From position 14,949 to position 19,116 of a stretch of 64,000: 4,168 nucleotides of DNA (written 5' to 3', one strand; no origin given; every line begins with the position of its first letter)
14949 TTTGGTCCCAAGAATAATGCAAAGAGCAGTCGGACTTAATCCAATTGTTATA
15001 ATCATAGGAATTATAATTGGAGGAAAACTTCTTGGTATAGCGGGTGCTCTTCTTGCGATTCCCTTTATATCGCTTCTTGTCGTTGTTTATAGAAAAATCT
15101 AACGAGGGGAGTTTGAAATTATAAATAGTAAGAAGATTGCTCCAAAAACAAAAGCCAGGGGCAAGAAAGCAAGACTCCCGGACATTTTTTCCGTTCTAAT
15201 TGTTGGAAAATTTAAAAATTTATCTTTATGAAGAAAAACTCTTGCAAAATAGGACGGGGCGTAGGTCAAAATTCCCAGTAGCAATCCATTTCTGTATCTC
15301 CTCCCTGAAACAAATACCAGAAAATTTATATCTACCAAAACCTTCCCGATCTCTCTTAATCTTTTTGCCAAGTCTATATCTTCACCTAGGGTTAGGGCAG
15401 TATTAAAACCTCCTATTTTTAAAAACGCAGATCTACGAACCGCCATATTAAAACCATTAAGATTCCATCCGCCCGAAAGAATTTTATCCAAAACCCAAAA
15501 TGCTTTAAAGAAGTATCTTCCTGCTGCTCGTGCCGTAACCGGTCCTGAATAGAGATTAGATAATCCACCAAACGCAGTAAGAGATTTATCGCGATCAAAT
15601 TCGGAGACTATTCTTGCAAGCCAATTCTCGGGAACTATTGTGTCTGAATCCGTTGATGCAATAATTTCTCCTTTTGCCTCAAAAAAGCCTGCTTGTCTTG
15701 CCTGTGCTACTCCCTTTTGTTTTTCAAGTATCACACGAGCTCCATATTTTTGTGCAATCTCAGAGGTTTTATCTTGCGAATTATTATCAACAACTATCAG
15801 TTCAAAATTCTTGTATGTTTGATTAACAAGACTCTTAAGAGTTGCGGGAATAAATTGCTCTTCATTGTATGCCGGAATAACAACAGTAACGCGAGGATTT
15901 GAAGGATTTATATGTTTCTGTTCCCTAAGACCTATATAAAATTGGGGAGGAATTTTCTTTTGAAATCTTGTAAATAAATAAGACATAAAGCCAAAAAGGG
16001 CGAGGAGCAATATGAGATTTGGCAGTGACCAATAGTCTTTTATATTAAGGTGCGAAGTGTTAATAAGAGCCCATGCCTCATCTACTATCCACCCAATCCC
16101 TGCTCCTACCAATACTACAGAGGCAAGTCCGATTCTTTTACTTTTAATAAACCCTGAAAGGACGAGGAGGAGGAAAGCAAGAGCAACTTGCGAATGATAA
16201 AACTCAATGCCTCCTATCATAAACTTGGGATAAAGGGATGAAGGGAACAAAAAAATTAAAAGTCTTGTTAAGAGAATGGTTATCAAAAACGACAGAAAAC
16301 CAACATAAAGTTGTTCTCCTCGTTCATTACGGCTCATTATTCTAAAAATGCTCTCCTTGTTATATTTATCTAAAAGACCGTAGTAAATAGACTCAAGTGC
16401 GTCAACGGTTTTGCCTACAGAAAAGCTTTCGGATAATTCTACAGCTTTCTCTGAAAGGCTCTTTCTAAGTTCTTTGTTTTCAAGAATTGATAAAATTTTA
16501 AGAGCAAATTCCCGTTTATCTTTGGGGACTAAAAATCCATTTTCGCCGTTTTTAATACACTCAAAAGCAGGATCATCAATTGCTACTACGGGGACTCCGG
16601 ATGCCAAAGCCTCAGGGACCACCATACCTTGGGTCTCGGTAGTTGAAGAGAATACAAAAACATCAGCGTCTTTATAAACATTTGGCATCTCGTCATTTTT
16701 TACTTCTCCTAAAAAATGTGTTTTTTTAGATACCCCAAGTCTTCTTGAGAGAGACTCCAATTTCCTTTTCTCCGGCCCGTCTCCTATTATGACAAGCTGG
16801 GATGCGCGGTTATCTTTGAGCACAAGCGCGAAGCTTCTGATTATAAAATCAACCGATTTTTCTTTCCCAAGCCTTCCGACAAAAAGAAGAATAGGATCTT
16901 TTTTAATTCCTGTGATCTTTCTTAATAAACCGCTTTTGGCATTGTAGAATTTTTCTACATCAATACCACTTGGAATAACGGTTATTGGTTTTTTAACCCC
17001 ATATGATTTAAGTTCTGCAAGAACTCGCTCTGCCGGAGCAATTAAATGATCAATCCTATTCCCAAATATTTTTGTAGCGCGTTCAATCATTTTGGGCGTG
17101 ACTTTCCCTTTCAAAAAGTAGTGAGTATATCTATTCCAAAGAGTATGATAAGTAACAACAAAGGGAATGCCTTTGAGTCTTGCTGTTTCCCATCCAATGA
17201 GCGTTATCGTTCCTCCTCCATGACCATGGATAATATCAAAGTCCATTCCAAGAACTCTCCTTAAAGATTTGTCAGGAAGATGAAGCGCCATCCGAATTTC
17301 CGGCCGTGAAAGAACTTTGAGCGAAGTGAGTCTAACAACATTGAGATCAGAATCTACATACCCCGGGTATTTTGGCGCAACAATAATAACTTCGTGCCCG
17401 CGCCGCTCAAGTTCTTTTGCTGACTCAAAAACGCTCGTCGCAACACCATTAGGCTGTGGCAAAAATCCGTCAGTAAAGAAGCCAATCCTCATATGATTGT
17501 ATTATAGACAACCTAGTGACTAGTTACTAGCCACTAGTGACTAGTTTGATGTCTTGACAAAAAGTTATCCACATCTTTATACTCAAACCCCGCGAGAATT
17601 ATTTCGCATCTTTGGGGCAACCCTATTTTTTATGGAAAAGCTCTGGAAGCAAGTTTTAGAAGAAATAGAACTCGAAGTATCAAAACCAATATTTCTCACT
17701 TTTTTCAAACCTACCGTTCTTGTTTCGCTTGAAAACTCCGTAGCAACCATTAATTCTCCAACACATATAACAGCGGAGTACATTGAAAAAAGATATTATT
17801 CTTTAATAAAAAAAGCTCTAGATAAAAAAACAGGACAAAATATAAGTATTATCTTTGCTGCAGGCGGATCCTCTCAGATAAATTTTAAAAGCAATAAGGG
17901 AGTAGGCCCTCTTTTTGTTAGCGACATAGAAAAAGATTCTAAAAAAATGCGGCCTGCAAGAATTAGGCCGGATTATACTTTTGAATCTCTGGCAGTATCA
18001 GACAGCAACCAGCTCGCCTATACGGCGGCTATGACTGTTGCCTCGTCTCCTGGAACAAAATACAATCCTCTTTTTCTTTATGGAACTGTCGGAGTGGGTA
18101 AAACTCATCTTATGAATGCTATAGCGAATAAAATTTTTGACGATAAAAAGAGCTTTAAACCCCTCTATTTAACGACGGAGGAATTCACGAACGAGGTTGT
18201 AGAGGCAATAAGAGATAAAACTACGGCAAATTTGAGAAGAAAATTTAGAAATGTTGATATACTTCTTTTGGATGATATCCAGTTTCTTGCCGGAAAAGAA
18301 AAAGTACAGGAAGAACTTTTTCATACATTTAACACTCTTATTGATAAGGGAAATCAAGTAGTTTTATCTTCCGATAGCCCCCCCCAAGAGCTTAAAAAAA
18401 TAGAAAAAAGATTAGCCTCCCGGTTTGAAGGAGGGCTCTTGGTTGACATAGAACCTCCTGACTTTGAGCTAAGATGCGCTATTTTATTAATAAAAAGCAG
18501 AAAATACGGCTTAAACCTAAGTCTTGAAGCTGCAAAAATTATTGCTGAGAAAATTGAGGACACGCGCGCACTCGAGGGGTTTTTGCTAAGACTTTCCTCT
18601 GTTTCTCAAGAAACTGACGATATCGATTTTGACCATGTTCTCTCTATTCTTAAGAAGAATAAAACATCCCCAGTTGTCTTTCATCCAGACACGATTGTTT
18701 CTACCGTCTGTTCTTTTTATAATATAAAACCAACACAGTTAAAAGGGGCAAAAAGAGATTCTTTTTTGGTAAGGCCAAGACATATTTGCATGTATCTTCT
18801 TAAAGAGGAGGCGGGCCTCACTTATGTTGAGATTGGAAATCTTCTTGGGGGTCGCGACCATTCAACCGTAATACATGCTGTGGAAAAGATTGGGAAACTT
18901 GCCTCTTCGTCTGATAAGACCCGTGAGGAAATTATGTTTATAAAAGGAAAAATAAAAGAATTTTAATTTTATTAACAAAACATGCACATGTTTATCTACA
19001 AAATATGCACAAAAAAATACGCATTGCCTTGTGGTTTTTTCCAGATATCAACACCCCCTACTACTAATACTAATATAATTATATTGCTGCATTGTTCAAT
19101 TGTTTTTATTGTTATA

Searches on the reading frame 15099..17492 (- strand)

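Call 43: search_protein_families(library=pfam, proteins=[window:15099-17492:-], max_evalue=0.00001)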
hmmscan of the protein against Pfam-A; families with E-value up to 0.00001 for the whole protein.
window:15099-17492:- (797 aa): 10 families
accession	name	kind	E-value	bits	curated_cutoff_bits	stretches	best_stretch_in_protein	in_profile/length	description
PF00534.26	Glycos_transf_1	-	1e-41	142.8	26.4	1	191-350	6-169/172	Glycosyl transferases group 1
PF13692.12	Glyco_trans_1_4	-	6.6e-36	124.1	27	1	200-339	2-142/142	Glycosyl transferases group 1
PF13439.12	Glyco_transf_4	-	2.9e-34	119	28.5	1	15-181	2-170/170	Glycosyltransferase Family 4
PF00535.33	Glycos_transf_2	-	1e-32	113.9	23.3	1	536-645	1-116/168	Glycosyl transferase family 2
PF13579.12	Glyco_trans_4_4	-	1.7e-20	74.4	29.7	1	15-176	1-158/158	Glycosyl transferase 4-like domain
PF13641.12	Glyco_tranf_2_3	-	9.5e-17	62.2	27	1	533-716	1-198/230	Glycosyltransferase like family 2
PF10111.15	Glyco_tranf_2_2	-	7.8e-08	32.6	27.3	0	536-630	1-104/276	Glycosyltransferase like family 2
PF13506.12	Glyco_transf_21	-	4.8e-07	29.9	21.7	1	602-719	25-144/174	Glycosyl transferase family 21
PF20706.3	GT4-conflict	-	6e-07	29.2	26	1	156-304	160-310/385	Family 4 Glycosyltransferase in conflict systems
PF13524.12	Glyco_trans_1_2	-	2.4e-06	28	25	1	231-352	15-127/144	Glycosyl transferase-like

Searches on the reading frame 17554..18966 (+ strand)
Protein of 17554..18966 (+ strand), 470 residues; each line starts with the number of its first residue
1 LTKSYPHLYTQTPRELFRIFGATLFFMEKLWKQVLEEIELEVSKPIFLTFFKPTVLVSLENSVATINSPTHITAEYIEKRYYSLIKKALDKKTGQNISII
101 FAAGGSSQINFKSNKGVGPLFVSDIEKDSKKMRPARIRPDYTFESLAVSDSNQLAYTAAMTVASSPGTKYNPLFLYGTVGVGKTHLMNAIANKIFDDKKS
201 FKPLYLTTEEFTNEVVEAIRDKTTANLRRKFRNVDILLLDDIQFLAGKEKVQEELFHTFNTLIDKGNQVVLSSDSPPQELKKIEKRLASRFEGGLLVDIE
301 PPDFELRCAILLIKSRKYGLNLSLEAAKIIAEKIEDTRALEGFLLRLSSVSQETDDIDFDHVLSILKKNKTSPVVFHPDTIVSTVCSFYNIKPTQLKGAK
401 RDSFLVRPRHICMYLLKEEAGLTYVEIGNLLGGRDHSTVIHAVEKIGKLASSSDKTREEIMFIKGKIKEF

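Call 43: search_protein_families(library=pfam, proteins=[window:17554-18966:+], max_evalue=0.00001)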
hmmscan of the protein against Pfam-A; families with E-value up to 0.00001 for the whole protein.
window:17554-18966:+ (470 aa): 6 families
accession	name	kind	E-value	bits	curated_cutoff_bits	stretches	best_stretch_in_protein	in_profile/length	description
PF00308.24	Bac_DnaA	-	9.2e-64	214.9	23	1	139-298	3-162/162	Bacterial DnaA ATPAse domain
PF08299.17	Bac_DnaA_C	-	5.3e-24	84.5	31.5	1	378-446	1-69/69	Bacterial dnaA protein helix-turn-helix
PF11638.13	DnaA_N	-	1.2e-11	44.6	24.6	1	29-90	2-64/65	DnaA N-terminal domain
PF00004.35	AAA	-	2.5e-08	34.9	21.2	1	174-275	2-110/131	ATPase family associated with various cellular activities (AAA)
PF01695.23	IstB_IS21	-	3.4e-08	33.7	24.1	1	170-276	92-195/238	IstB-like ATP binding protein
PF13173.12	AAA_14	-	6.2e-07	29.9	27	1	171-292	3-116/129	AAA domain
